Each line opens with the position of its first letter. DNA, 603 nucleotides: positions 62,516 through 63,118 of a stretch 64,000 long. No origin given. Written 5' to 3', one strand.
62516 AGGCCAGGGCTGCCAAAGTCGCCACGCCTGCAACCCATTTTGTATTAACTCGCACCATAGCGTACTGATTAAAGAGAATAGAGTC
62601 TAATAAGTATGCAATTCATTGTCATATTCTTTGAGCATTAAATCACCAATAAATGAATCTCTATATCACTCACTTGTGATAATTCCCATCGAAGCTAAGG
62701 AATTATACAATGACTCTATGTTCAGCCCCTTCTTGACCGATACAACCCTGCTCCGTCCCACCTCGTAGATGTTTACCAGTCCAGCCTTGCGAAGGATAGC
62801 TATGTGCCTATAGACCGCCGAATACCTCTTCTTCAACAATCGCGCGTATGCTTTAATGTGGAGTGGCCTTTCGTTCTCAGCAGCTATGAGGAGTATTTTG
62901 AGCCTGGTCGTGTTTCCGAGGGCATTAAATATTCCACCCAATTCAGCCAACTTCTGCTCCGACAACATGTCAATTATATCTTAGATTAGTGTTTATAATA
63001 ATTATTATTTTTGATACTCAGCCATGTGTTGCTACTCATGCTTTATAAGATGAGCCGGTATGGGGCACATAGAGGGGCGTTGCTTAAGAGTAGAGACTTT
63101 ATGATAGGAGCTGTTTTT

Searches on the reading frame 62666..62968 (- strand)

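Call 43: search_protein_families(library=pfam, proteins=[window:62666-62968:-], max_evalue=0.001)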
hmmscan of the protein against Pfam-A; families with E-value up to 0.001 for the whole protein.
window:62666-62968:- (100 aa): 2 families
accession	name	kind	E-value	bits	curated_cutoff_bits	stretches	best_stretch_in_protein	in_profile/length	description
PF25212.1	HVO_A0114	-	3.1e-07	30.5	27.6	1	22-78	24-79/84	HVO_A0114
PF01022.26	HTH_5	-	6.9e-07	29.5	22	1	21-66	3-46/47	Bacterial regulatory protein, arsR family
